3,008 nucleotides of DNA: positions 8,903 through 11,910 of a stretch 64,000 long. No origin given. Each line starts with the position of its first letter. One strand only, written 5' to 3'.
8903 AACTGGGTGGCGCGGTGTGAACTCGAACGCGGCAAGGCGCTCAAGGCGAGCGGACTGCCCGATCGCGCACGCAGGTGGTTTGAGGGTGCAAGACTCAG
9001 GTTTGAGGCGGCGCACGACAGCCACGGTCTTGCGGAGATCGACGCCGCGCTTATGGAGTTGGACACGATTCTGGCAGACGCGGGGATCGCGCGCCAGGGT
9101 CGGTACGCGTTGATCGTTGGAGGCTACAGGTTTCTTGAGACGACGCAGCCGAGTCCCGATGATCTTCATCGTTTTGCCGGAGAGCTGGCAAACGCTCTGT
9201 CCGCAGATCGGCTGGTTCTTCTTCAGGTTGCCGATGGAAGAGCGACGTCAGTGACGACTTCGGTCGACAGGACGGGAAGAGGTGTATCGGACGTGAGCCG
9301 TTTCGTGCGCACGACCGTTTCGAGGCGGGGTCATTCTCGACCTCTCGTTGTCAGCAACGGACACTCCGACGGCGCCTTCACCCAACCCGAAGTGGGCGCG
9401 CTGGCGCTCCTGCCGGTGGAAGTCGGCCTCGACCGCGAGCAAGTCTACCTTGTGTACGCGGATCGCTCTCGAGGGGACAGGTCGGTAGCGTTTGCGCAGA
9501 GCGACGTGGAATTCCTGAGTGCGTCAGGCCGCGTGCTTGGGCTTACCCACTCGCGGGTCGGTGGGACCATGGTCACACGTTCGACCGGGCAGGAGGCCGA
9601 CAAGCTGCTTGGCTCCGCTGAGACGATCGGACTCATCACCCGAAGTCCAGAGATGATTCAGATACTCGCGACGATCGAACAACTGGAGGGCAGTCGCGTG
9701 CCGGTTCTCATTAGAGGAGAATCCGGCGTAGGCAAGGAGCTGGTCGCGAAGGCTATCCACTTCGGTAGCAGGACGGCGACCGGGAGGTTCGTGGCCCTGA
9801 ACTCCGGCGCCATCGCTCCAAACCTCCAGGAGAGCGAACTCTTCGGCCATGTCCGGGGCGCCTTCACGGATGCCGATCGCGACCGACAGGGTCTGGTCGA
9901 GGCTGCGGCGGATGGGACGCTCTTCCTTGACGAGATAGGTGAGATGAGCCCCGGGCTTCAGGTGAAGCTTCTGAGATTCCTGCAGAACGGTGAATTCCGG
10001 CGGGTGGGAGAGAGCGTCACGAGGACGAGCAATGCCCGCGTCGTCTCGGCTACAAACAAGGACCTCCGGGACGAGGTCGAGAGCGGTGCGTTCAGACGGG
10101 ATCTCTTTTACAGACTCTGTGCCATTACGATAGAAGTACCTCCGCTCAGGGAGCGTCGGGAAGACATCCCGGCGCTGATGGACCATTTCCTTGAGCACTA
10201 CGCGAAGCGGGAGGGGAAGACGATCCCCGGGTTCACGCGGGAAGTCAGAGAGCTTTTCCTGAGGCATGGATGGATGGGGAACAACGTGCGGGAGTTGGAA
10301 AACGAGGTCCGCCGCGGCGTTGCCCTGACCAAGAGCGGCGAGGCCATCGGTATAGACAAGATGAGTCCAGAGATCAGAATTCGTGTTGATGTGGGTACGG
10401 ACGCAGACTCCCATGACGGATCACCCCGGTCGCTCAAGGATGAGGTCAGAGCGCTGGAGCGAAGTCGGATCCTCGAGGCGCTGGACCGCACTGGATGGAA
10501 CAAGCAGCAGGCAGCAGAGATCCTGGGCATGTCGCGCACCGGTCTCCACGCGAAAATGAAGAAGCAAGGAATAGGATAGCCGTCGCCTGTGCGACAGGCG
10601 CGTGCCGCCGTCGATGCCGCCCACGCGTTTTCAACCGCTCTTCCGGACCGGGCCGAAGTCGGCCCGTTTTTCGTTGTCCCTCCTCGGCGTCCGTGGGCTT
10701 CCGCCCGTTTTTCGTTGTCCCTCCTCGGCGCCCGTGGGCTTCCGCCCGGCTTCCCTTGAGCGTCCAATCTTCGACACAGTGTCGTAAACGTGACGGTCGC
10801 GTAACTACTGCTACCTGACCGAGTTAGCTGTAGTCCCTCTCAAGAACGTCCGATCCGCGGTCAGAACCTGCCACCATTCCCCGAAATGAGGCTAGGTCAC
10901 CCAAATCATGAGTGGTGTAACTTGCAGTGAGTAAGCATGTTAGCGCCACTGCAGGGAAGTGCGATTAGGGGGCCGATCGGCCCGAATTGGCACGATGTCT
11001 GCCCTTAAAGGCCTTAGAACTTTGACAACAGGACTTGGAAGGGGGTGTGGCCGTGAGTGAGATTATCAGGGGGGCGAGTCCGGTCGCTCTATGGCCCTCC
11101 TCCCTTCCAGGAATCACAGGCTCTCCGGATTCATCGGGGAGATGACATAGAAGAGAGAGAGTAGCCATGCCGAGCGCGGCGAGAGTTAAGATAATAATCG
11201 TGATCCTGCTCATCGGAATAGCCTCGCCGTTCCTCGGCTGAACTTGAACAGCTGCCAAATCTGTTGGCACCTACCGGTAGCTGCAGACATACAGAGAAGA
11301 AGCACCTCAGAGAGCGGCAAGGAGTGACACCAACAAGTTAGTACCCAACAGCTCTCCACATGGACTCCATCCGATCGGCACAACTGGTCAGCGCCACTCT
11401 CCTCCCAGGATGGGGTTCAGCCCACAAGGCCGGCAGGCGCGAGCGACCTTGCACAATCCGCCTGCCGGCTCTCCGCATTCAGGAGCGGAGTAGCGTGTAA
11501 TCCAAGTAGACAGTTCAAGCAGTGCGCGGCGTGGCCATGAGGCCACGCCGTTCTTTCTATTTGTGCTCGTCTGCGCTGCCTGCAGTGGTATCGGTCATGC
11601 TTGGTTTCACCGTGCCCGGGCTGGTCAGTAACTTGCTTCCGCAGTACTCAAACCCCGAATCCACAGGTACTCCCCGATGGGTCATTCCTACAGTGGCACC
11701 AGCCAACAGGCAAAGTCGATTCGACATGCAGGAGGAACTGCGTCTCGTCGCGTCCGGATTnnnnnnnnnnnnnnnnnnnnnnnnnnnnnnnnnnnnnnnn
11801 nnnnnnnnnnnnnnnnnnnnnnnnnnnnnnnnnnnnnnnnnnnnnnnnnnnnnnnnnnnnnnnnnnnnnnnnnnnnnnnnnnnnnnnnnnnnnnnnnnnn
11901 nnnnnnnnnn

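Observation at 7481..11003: TPR-GAF-like sigma54 activator with degenerate GAFTGA (GAFTDA) sitting directly upstream of a candidate sigma54 promoter for the RiPP locus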

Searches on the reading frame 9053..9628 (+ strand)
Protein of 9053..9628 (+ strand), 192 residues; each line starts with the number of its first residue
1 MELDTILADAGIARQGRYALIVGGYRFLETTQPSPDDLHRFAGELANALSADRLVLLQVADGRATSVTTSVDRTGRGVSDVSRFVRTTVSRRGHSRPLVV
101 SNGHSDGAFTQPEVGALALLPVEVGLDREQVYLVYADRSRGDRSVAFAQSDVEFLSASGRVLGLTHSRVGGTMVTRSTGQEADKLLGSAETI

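Call 43: search_protein_families(library=pfam, alignment_id=A3, max_evalue=1)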
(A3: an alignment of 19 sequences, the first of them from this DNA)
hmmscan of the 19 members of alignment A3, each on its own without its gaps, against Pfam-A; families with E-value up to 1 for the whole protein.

A. member 1, seq(192 aa): 0 families

B. families by the number of members that match (of 19 scanned): 6 families
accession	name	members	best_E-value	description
PF01590.32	GAF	8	4.9e-06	GAF domain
PF00015.26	MCPsignal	1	0.025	Methyl-accepting chemotaxis protein (MCP) signalling domain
PF13492.12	GAF_3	1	0.037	GAF domain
PF18565.7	Glyco_hydro2_C5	1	0.16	Glycoside hydrolase family 2 C-terminal domain 5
PF06627.17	DUF1153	1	0.17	Protein of unknown function (DUF1153)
PF00006.31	ATP-synt_ab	1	0.18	ATP synthase alpha/beta family, nucleotide-binding domain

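Call 49: predict_structure(alignment_id=A3)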
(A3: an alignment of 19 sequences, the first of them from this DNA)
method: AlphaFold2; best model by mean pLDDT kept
length: 192 residues; sequences in the alignment: 19
mean_pLDDT: 82.0   pTM: 0.78
mean pLDDT of the five models: 82.0, 80.9, 80.5, 79.4, 79.2
residues with pLDDT >= 90: 102; 70-90: 52; 50-70: 18; < 50: 20
segments of 3 or more residues with pLDDT < 50: 173-192
pLDDT, mean of each block of 10 residues (from residue 1): 73 79 92 94 94 93 86 90 91 90 69 91 80 93 80 94 91 46 41 32
secondary structure, 60 per line:
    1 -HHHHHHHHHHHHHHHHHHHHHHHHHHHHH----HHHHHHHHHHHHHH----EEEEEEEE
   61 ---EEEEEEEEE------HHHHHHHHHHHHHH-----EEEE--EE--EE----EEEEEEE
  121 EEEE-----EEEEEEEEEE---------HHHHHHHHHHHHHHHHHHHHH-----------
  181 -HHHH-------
elements in order: H2-30 H35-48 E53-60 E64-72 H79-92 E98-101 E114-124 E130-139 H149-169 H182-185

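Call 51: fold_search(model_id=the predicted structure, library=pdb)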
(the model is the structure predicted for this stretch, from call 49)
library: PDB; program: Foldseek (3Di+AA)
matches with E <= 10: 1155; with E <= 0.001: 243
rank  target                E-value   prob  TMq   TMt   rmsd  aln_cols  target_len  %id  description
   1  3p01_A                2.7e-06  1.00  0.62  0.66   3.8       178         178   10  Crystal structure of two-component response regulator from Nostoc sp. PCC 7120 (released 2010-10-06)
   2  6ob8_B                2.8e-06  1.00  0.62  0.41   4.4       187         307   13  Crystal structure of a dual sensor histidine kinase in green light illuminated state (released 2019-09-18)
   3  3p01_B                3.4e-06  1.00  0.63  0.68   4.0       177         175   10  Crystal structure of two-component response regulator from Nostoc sp. PCC 7120 (released 2010-10-06)
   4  6oaq_B                4.5e-06  1.00  0.65  0.44   4.0       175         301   14  Crystal structure of a dual sensor histidine kinase in BeF3- bound state (released 2019-09-18)
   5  3cit_B                4.8e-06  1.00  0.57  0.70   4.8       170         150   15  Crystal structure of the GAF domain of a putative sensor histidine kinase from Pseudomonas syringae pv. tomato (released 2008-05-13)
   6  3cit_A                6.4e-06  1.00  0.54  0.65   4.2       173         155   16  Crystal structure of the GAF domain of a putative sensor histidine kinase from Pseudomonas syringae pv. tomato (released 2008-05-13)
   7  6oap_B                6.8e-06  1.00  0.65  0.43   4.0       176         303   15  Crystal structure of a dual sensor histidine kinase in the green-light absorbing Pg state (released 2019-09-18)
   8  6x88_A                7.2e-06  1.00  0.61  0.34   5.1       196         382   13  PDE6 chicken GAF domain (released 2020-11-04)
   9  6oza_A                1.0e-05  1.00  0.54  0.56   5.7       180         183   10  Crystal structure of the phycocyanobilin-bound GAF domain from a cyanobacterial phytochrome (released 2020-05-20)
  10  4g3v_A                1.1e-05  1.00  0.52  0.60   6.0       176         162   15  Crystal structure of A. Aeolicus nlh2 gaf domain in an inactive state (released 2013-05-29)
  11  6oap_A                1.2e-05  1.00  0.65  0.43   4.0       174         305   14  Crystal structure of a dual sensor histidine kinase in the green-light absorbing Pg state (released 2019-09-18)
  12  6ob8_A                1.3e-05  1.00  0.65  0.43   3.4       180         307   14  Crystal structure of a dual sensor histidine kinase in green light illuminated state (released 2019-09-18)
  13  9iuz_B                1.4e-05  1.00  0.56  0.22   7.4       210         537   13  Constitutively active mutant(Y276H) of Arabidopsis phytochrome B(phyB) in complex with phytochrome-interacting factor  (released 2024-10-02)
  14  3lfv_B                1.7e-05  1.00  0.60  0.33   4.3       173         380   13  crystal structure of unliganded PDE5A GAF domain (released 2010-09-22)
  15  3p01_C                1.8e-05  1.00  0.62  0.69   4.1       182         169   10  Crystal structure of two-component response regulator from Nostoc sp. PCC 7120 (released 2010-10-06)
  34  8jrc_A                6.7e-05  1.00  0.51  0.56   5.1       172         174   20  Crystal structure of the GAF domain of the transcriptional activator NifA (released 2024-06-19)
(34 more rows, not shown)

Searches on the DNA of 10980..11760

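Call 80: search_rna_families(source=window, start=10980, end=11760, threshold=evalue, max_evalue=1)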
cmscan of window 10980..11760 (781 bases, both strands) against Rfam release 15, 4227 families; matches with E-value up to 1: 1.
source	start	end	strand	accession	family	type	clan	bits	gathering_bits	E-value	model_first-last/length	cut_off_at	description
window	11034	11111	+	RF04296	mir-485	Gene; miRNA;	CL00149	24.7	70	0.008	1-73/73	no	mir-485 microRNA precursor family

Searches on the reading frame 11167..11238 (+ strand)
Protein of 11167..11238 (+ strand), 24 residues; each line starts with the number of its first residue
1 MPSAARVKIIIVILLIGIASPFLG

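Call 48: search_protein_families(library=ncbifam, proteins=[window:11167-11238:+], max_evalue=0.01)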
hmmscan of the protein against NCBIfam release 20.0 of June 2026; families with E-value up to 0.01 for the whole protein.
window:11167-11238:+ (24 aa): 0 families

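Call 58: search_protein_families(library=pfam, proteins=[window:11167-11238:+], max_evalue=1)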
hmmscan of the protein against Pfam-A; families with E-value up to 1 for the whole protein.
window:11167-11238:+ (24 aa): 0 families
